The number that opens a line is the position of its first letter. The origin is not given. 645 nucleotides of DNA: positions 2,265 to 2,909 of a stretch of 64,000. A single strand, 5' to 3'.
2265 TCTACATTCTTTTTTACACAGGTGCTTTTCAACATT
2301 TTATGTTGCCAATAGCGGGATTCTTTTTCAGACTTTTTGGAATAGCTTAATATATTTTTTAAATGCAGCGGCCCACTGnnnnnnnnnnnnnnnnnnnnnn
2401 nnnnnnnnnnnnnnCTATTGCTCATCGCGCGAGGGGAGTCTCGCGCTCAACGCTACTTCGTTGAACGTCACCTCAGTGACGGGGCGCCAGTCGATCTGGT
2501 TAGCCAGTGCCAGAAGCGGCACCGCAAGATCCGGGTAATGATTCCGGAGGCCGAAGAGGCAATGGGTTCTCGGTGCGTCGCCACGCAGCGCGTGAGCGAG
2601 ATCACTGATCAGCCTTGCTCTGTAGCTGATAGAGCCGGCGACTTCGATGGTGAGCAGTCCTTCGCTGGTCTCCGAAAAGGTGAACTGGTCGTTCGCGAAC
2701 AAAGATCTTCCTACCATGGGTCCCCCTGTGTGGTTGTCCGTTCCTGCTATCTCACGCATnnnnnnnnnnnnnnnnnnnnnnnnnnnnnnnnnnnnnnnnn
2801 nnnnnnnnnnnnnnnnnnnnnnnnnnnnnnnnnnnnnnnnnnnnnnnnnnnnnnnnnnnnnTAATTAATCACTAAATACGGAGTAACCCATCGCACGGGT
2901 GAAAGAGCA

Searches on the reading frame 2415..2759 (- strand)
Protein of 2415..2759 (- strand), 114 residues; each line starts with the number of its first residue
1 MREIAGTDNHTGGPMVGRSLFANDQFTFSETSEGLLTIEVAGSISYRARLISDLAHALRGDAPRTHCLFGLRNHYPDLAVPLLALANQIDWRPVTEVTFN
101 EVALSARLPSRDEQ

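Call 9: search_protein_families(library=pfam, proteins=[window:2415-2759:-], max_evalue=1)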
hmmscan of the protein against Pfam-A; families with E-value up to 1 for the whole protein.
window:2415-2759:- (114 aa): 0 families

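Call 12: find_homologous_proteins(query=window:2415-2759:-, max_evalue=0.01)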
Query window:2415-2759:- (114 aa): 3 proteins with E <= 0.01 among 18 candidates.
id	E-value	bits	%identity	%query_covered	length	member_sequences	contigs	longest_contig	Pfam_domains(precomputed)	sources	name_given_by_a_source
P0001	2.3e-69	248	100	100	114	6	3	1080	-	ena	-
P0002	2.4e-47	177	83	88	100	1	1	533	-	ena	-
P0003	1.6e-34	136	66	85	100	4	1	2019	-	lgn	-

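Call 13: search_protein_families(library=padloc, proteins=[window:2415-2759:-], max_evalue=1)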
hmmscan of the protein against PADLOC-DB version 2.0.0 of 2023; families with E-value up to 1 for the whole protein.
window:2415-2759:- (114 aa): 0 families

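Call 14: search_protein_families(library=phrogs, proteins=[window:2415-2759:-], max_evalue=1)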
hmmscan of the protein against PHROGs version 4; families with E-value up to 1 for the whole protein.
window:2415-2759:- (114 aa): 0 families

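Call 16: find_encoding_contigs(protein=P0003, flank=10000)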
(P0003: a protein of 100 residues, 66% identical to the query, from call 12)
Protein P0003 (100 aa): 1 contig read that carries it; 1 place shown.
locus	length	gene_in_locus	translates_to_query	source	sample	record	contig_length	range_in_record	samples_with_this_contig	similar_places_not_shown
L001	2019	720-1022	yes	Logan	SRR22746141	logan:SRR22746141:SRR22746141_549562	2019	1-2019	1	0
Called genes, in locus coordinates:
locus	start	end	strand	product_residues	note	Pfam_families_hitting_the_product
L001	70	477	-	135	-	PF00164:Ribosom_S12_S23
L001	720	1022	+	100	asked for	-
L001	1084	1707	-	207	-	PF02163:Peptidase_M50 (weak)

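Call 17: find_encoding_contigs(protein=P0002, flank=10000)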
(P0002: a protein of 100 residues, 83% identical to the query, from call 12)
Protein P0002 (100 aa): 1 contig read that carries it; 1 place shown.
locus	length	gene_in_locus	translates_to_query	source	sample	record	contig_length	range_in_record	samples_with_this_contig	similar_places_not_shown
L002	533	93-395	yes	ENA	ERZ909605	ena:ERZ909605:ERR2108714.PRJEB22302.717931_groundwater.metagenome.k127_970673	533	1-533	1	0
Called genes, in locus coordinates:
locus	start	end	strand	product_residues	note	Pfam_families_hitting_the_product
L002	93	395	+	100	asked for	-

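Call 18: find_encoding_contigs(protein=P0001, flank=10000)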
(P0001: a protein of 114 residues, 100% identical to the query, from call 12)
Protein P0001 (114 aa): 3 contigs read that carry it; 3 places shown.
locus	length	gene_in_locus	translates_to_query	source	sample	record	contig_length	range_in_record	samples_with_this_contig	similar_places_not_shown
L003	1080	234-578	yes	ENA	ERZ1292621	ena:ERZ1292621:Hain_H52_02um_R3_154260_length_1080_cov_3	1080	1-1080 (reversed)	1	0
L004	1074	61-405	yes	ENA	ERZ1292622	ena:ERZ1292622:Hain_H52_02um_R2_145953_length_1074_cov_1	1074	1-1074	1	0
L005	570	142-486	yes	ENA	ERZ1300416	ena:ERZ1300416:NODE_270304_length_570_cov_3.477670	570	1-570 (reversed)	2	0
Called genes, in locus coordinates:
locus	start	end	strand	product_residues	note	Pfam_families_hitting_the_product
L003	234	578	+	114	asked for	-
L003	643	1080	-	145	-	PF02163:Peptidase_M50 (weak)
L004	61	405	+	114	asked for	-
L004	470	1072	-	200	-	?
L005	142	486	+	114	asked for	-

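Call 25: search_solved_structures(query=A1, max_evalue=10)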
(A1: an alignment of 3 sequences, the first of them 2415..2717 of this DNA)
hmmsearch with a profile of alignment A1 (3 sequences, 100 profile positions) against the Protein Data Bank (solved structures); distinct sequences matched with E-value up to 10: 0.

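Call 31: predict_structure(alignment_id=A1)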
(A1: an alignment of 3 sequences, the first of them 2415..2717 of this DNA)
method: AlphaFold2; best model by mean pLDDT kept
length: 100 residues; sequences in the alignment: 3
mean_pLDDT: 80.6   pTM: 0.72
mean pLDDT of the five models: 80.6, 78.6, 78.2, 76.0, 73.4
residues with pLDDT >= 90: 3; 70-90: 82; 50-70: 13; < 50: 2
segments of 3 or more residues with pLDDT < 50: none
pLDDT, mean of each block of 10 residues (from residue 1): 73 85 89 88 73 77 87 77 84 72
secondary structure, 60 per line:
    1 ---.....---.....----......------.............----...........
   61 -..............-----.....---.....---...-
elements in order: E4-8 E12-16 E21-26 H33-45 H50-60 H62-75 E81-85 E89-93

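Call 34: search_protein_representatives(alignment_id=A1)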
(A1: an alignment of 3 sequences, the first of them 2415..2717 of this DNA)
Query: 3 sequences, 100 profile positions. Proteins with E-value up to 0.001 (for the whole library): 3; up to 1e-10: 1; up to 1e-30: 1. The best 3 are listed.
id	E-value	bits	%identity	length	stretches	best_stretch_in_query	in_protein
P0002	1.0e-56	205.4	-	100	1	1-100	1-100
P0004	3.8e-05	39.9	-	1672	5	19-77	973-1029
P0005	2.4e-04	37.3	-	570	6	11-44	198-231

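Call 36: search_protein_families(library=pfam, proteins=[P0004, P0005], max_evalue=0.01)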
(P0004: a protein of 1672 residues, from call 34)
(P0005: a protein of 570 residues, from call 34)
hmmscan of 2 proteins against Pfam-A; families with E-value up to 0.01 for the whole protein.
P0004 (1672 aa): 5 families
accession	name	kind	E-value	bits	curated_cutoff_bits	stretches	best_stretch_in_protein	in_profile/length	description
PF17963.7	Big_9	-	1.6e-59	199.2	23.6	6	811-917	2-89/89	Bacterial Ig domain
PF17803.7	Cadherin_4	-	7.9e-42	142.1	25.1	6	1023-1095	5-71/71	Bacterial cadherin-like domain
PF13403.11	Hint_2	-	2e-40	139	28.4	1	1492-1624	2-145/147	Hint domain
PF17892.7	Cadherin_5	-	9.7e-22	77.1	26.5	6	834-918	29-97/98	Cadherin-like domain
PF16184.11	Cadherin_3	-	1.8e-08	34.8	25.5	0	888-918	75-106/106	Cadherin-like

P0005 (570 aa): 4 families
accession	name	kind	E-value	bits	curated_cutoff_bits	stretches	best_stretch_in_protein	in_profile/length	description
PF23629.1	Death_MADD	-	2.3e-05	24.8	27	0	220-238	28-46/76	MAP kinase-activating death domain protein death domain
PF24956.1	Msl2-3_C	-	0.0012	19.4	29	0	107-120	60-73/87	Mechanosensitive ion channel protein 2/3 C-terminal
PF07709.16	SRR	-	0.0012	19.2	20.6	0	134-141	4-11/14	Seven Residue Repeat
PF20073.4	DUF6469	-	0.0016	18.9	27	0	400-422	104-126/130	Domain of unknown function (DUF6469)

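Call 38: find_related_loci(query=A1, collection=genome_contigs, flank=6000)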
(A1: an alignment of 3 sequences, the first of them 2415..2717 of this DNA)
Query A1 (100 aa) in genome_contigs; peptide patterns used: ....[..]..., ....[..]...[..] (x = any residue, [..] = any of these).
30 stretches matched a pattern; 3 encode a relative of the query (tblastn E <= 1e-3); 3 distinct loci.
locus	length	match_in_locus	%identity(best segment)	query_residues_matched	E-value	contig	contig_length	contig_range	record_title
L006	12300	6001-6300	92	1-100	4e-59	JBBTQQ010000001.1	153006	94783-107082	MAG: Patescibacteria group bacterium isolate H41-bin257_1 H41_bin257_1_000000000001, whole genome shotgun sequence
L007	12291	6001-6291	67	1-97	2e-42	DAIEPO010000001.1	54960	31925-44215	MAG TPA_asm: bacterium isolate clean1170 NODE_1_length_54960_cov_5.024233, whole genome shotgun sequence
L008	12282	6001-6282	64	1-94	2e-38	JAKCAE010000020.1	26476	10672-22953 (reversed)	MAG: bacterium isolate WY4.bin85 NODE_2151_length_26476_cov_2.227675, whole genome shotgun sequence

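Call 46: find_homologous_proteins(query=A3, max_evalue=1)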
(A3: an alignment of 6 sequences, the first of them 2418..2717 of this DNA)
Query A3 (6 sequences) (100 aa, profile of the alignment): 7 proteins with E <= 1 among 170 candidates.
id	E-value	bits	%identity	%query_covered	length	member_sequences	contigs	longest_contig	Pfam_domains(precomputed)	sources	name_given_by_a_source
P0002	1.8e-53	196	83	100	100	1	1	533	-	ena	-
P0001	5.5e-53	195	100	100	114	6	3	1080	-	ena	-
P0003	3.6e-52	192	66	97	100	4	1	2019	-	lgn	-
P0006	3.9e-50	186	65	98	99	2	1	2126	-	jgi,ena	-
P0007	4.3e-48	179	66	97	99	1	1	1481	-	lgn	-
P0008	8.4e-45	169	61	97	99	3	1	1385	-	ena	-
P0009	1.8e-36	142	64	99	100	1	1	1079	-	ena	-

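Call 47: find_related_loci(query=A3, collection=metagenome_contigs, flank=3000)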
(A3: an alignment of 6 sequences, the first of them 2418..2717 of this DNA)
Query A3 (100 aa) in metagenome_contigs; peptide patterns used: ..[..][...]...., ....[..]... (x = any residue, [..] = any of these).
188 stretches matched a pattern; 5 encode a relative of the query (tblastn E <= 1e-3); 5 distinct loci.
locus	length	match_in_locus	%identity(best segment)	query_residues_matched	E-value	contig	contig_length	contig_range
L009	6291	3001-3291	66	1-97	6e-43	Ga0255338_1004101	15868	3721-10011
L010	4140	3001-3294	65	1-98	4e-42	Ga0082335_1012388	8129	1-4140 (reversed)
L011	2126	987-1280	65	1-98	3e-42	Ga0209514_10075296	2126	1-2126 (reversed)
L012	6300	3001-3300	92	1-100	2e-59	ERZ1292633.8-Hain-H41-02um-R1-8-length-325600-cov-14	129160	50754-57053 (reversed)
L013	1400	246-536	60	1-97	2e-38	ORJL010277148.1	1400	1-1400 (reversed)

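Call 49: find_encoding_contigs(protein=P0007, flank=3000, max_places=2)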
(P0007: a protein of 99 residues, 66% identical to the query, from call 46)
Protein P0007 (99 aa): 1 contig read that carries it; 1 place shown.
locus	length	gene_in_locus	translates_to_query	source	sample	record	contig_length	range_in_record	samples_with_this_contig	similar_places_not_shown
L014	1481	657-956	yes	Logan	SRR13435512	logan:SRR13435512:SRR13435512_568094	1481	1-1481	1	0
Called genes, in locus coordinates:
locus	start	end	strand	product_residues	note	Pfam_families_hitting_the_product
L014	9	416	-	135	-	PF00164:Ribosom_S12_S23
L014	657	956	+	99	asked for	-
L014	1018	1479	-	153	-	?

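Call 50: find_encoding_contigs(protein=P0008, flank=3000, max_places=2)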
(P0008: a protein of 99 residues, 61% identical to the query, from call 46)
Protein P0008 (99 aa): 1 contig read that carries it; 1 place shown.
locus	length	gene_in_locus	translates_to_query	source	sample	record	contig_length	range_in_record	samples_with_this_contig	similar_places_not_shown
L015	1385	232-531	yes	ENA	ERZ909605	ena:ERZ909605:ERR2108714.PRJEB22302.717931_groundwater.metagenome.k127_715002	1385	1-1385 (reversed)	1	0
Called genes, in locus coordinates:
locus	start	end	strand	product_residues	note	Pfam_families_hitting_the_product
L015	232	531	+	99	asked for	-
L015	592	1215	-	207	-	PF02163:Peptidase_M50 (weak)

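Call 51: find_encoding_contigs(protein=P0009, flank=3000, max_places=2)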
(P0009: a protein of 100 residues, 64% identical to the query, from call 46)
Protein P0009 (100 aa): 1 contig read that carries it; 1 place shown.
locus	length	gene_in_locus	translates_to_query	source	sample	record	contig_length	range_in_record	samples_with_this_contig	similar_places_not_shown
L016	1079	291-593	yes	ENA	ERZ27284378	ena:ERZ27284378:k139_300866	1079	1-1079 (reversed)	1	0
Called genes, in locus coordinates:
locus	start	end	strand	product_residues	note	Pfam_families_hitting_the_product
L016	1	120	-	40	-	?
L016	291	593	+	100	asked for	-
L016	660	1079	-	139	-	?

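Call 70: search_protein_families(library=ncbifam, proteins=[window:2418-2717:-, P0009, L008:6001-6288:+], max_evalue=1)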
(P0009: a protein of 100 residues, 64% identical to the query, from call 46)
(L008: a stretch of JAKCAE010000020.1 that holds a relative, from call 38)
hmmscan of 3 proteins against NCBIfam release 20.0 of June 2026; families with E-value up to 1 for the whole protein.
window:2418-2717:- (100 aa): 0 families

P0009 (100 aa): 0 families

L008:6001-6288:+ (96 aa): 0 families

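Call 72: fold_search(model_id=the predicted structure, library=pdb)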
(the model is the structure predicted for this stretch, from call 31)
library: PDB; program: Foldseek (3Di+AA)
matches with E <= 10: 555; with E <= 0.001: 0
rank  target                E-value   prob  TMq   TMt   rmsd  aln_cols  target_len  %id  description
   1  4q5h_A                5.7e-02  0.80  0.38  0.26   5.1       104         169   10  Shigella Effector Kinase OspG bound to AMPPNP and E2-Ub UbcH7-Ub Conjugate (released 2014-07-02)
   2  4q5e_A                2.7e-01  0.44  0.37  0.25   5.0       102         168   11  Shigella Effector Kinase OspG bound to E2-Ub UbcH7-Ub Conjugate (released 2014-07-02)
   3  4ceg                  4.4e-01  0.18  0.34  0.17   8.4       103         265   10  Crystal structure of Aurora A 122-403 C290A, C393A bound to ADP (released 2015-01-28)
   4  2yzl                  5.0e-01  0.20  0.28  0.14   5.5        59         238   19  Crystal structure of phosphoribosylaminoimidazole-succinocarboxamide synthase with ADP from Methanocaldococcus jannaschi (released 2007-11-06)
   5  1obd                  6.0e-01  0.13  0.30  0.12  12.7       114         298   10  SAICAR-synthase complexed with ATP (released 2003-03-06)
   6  2rgr_A                6.4e-01  0.14  0.34  0.07   7.7       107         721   10  Topoisomerase IIA bound to G-segment DNA (released 2007-12-25)
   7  2cnv                  6.8e-01  0.13  0.30  0.12  12.5       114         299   10  SAICAR-synthase from Saccharomyces cerevisiae complexed SAICAR (released 2006-06-08)
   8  2pul_B                7.2e-01  0.25  0.37  0.13   7.4       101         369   10  Structures of 5-methylthioribose kinase reveal substrate specificity and unusual mode of nucleotide binding (released 2007-05-22)
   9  6cvp_A                7.2e-01  0.13  0.30  0.20   8.4        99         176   10  Human Aprataxin (Aptx) R199H bound to RNA-DNA, AMP and Zn product complex (released 2018-07-04)
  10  9hn3_A                7.7e-01  0.09  0.23  0.12  10.9        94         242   10  Mouse phosphomannomutase 2 in apo state from crystals with PEG 3350 (released 2025-12-24)
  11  5ih0                  8.2e-01  0.20  0.37  0.15   5.6       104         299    7  Macrolide 2'-phosphotransferase type II Y92M mutant - complex with GDP and erythromycin (released 2017-04-26)
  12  6kko_B                8.2e-01  0.13  0.29  0.22   6.5        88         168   12  The crystal structure of SiaB-SiaC complex from Pseudomonas aeruginosa (released 2020-06-10)
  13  8ryd_D                8.2e-01  0.10  0.22  0.12   9.1        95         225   15  AzeJ in complex with SAH from Pseudomonas aeruginosa (released 2025-01-01)
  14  2cnq                  8.7e-01  0.16  0.34  0.14  11.7       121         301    9  Atomic resolution structure of SAICAR-synthase from Saccharomyces cerevisiae complexed with ADP, AICAR, succinate (released 2006-06-08)
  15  8xla_Z                9.3e-01  0.04  0.21  0.12  17.9       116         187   11  Mismatch Repair Complex (released 2025-04-16)
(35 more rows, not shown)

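Call 75: find_related_loci(query=A3, collection=viral_contigs, flank=3000)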
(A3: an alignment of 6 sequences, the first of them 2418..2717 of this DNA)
Query A3 (100 aa) in viral_contigs; peptide patterns used: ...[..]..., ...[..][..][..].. (x = any residue, [..] = any of these).
64 stretches matched a pattern, but none encodes a relative of the query by tblastn (E <= 1e-3).

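Call 76: search_dna_similar(query=window:2418-2717:-, collection=phages, mode=protein, max_evalue=1, max_rows=5)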
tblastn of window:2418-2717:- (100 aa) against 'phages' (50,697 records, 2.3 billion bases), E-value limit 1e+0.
Records with a match: 1; places in all: 1; records where one place covers at least 80% of the query: 0.
Best place of each record, by identity: <60% 1.
By first word of the organism name: Gordonia 1.
By host as written in the record: Gordonia terrae 3612 1.
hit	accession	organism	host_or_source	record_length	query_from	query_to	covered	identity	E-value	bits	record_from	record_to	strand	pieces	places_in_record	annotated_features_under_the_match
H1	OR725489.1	Gordonia phage RayTheFireFly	Gordonia terrae 3612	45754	5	45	41%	46.3%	3e-1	35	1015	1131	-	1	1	2: terminase large subunit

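Call 77: search_dna_similar(query=window:2418-2717:-, collection=plasmids, mode=protein, max_evalue=1, max_rows=5)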
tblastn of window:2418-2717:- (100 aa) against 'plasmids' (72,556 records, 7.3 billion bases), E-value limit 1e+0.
No match.

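Call 78: predict_structure(alignment_id=A5)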
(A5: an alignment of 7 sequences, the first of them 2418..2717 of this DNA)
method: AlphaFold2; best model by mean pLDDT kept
length: 100 residues; sequences in the alignment: 7
mean_pLDDT: 82.4   pTM: 0.73
mean pLDDT of the five models: 82.4, 79.2, 78.4, 75.9, 75.1
residues with pLDDT >= 90: 16; 70-90: 68; 50-70: 15; < 50: 1
segments of 3 or more residues with pLDDT < 50: none
pLDDT, mean of each block of 10 residues (from residue 1): 73 87 89 90 75 82 89 80 84 74
secondary structure, 60 per line:
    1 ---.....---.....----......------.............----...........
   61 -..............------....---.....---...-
elements in order: E4-8 E12-16 E21-26 H33-45 H50-60 H62-75 E82-85 E89-93

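Call 85: fold_search(model_id=the predicted structure, library=viral)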
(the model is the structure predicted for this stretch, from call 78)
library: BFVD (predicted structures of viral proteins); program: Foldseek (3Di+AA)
matches with E <= 10: 618; with E <= 0.001: 0
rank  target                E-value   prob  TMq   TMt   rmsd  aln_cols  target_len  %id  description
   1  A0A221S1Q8            9.2e-02  0.63  0.35  0.21   6.2        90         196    8  RNA-directed RNA polymerase L (Fragment) [Mammarenavirus sp.]
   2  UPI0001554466         1.2e-01  0.77  0.42  0.24   4.0        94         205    8  (no name look-up for this kind of identifier)
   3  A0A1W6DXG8            1.3e-01  0.47  0.35  0.23   5.2        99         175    9  Uncharacterized protein [Sphingobium phage Lacusarx]
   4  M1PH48                1.3e-01  0.47  0.36  0.21   5.0       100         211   10  Tyrosine kinase family protein [Moumouvirus goulette]
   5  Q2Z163                1.3e-01  0.51  0.36  0.31   5.7        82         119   17  Uncharacterized protein [Pseudomonas phage EL]
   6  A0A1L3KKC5            1.4e-01  0.13  0.21  0.19   9.5        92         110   12  (no name in the UniProt tables at hand)
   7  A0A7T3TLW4            1.6e-01  0.51  0.34  0.24   5.2        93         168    9  Uncharacterized protein [Serratia phage vB_SmaM_Yaphecito]
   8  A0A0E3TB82            1.6e-01  0.30  0.30  0.38  10.4        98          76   10  Uncharacterized protein [Enterococcus phage EFLK1]
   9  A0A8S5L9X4            1.7e-01  0.91  0.43  0.57   3.9        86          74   16  Uncharacterized protein [Myoviridae sp. ctPuP5]
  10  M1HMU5                2.1e-01  0.63  0.42  0.19   6.6        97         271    7  (no name in the UniProt tables at hand)
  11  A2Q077                2.1e-01  0.14  0.29  0.23  10.6       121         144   10  (no name in the UniProt tables at hand)
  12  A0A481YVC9            2.4e-01  0.20  0.30  0.16  11.9        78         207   18  Serine/threonine protein kinase [Marseillevirus LCMAC103]
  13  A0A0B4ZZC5            2.7e-01  0.44  0.34  0.14   7.6        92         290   16  Uncharacterized protein [Yersinia phage vB_YenM_TG1]
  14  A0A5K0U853            2.7e-01  0.20  0.31  0.09   6.1        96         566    8  non-specific serine/threonine protein kinase [Yasminevirus sp. GU-2018]
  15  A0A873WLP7            2.7e-01  0.08  0.20  0.15  13.5        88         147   15  (no name in the UniProt tables at hand)
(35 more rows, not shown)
